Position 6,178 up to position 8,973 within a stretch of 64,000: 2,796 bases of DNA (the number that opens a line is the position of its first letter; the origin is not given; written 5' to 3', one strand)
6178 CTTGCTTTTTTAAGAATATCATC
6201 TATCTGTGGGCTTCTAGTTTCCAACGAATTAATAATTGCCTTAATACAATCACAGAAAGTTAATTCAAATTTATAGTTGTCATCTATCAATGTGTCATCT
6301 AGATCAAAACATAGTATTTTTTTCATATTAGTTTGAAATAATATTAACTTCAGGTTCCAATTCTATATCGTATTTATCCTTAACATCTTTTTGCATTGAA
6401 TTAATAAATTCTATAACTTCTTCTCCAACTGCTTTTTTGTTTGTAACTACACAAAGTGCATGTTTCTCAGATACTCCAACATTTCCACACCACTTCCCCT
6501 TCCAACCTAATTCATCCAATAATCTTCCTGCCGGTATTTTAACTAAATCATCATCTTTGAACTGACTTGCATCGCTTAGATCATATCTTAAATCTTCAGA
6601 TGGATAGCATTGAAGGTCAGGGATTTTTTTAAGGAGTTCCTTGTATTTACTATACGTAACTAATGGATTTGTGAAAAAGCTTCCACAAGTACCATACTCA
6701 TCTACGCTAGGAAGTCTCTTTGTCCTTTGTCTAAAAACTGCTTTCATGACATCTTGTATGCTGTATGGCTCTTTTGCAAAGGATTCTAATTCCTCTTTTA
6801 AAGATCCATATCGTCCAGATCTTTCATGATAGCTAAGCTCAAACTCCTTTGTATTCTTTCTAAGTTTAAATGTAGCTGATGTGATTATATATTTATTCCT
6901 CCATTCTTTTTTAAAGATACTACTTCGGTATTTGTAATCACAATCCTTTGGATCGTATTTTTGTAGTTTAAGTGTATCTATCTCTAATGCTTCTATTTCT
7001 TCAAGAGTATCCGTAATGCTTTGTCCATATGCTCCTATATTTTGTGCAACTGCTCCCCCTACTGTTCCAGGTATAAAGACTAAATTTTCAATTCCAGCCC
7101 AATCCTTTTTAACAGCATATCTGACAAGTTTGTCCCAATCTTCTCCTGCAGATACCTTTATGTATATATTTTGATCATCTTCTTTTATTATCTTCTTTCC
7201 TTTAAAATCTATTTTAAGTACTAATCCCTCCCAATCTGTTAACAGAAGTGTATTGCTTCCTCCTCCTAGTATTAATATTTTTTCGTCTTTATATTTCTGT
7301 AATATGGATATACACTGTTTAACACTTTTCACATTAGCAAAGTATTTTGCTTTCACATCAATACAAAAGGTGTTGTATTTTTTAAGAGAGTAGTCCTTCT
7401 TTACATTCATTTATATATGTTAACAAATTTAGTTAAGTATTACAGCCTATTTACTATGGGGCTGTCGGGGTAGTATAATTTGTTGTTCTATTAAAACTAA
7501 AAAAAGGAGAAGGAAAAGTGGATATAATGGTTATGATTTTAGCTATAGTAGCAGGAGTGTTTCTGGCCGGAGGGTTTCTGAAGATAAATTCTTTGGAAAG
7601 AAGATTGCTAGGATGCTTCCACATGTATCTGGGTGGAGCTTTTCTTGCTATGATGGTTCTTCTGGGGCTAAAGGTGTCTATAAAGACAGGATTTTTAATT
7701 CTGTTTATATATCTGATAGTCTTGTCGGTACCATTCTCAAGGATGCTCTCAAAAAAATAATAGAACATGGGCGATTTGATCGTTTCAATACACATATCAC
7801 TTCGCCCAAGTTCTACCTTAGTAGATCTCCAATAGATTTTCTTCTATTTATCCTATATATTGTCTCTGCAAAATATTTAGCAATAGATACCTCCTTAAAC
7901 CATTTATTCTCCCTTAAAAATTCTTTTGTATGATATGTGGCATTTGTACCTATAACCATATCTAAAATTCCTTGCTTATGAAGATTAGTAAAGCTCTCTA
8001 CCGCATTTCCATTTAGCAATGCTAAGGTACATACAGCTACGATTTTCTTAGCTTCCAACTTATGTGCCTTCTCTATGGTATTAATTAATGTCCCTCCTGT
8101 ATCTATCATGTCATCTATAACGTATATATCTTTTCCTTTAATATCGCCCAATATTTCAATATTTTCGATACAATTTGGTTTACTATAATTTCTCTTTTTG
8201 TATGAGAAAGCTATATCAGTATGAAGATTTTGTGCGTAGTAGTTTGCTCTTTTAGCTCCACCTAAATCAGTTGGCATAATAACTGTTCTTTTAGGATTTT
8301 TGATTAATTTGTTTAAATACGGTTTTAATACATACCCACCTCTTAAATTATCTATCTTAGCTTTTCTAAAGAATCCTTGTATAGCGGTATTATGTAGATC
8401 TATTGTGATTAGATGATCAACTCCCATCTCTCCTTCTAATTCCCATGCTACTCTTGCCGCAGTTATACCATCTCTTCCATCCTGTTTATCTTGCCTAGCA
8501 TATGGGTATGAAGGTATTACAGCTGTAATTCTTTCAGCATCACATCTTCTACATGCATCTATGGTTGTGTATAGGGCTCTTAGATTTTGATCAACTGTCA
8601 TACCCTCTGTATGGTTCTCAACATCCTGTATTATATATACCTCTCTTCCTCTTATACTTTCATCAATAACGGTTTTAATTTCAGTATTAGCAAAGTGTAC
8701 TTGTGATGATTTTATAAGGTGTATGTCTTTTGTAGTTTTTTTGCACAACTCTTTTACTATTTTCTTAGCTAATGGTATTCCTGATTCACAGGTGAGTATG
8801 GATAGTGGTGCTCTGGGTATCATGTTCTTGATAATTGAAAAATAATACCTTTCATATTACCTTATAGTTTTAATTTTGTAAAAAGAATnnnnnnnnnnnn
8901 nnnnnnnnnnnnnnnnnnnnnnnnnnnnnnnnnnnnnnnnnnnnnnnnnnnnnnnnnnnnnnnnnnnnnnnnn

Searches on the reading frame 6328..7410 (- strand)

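Call 22: search_protein_families(library=pfam, proteins=[window:6328-7410:-], max_evalue=0.001)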
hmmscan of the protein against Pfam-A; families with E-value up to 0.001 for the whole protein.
window:6328-7410:- (360 aa): 2 families
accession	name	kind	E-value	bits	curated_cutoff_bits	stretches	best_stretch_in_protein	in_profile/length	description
PF02873.21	MurB_C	-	2e-24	86.1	27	1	218-358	2-99/99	UDP-N-acetylenolpyruvoylglucosamine reductase, C-terminal domain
PF01565.28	FAD_binding_4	-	2.4e-20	73.1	26.4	1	22-141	2-128/139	FAD binding domain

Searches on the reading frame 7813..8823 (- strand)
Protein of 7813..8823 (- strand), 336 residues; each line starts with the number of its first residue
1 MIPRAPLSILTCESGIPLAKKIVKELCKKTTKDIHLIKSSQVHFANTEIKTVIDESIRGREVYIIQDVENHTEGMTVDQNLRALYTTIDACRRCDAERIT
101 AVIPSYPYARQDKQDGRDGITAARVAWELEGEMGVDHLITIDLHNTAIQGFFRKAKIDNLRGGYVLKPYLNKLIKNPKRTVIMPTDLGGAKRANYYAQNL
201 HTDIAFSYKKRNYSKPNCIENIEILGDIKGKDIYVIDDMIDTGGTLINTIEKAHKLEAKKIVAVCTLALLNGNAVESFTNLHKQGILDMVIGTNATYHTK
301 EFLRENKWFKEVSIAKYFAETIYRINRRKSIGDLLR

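Call 22: search_protein_families(library=pfam, proteins=[window:7813-8823:-], max_evalue=0.001)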
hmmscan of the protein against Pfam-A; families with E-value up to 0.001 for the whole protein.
window:7813-8823:- (336 aa): 6 families
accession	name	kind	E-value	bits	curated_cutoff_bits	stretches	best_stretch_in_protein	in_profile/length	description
PF13793.12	Pribosyltran_N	-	1.4e-29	102.7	25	1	8-130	2-114/117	N-terminal domain of ribose phosphate pyrophosphokinase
PF14572.12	Pribosyl_synth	-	2.9e-13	50.6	27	1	221-336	74-184/184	Phosphoribosyl synthetase-associated domain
PF00156.33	Pribosyltran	-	2.3e-12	46.9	26.3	1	175-267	24-124/158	Phosphoribosyl transferase domain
PF24390.1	PRTase-CE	-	0.00082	19.8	27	0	208-285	84-162/253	PRTase-CE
PF15609.12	PRTase_2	-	0.00083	19.4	28.8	0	231-282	120-172/188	Phosphoribosyl transferase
PF14681.12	UPRTase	-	0.00087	19.3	27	0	195-272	109-164/206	Uracil phosphoribosyltransferase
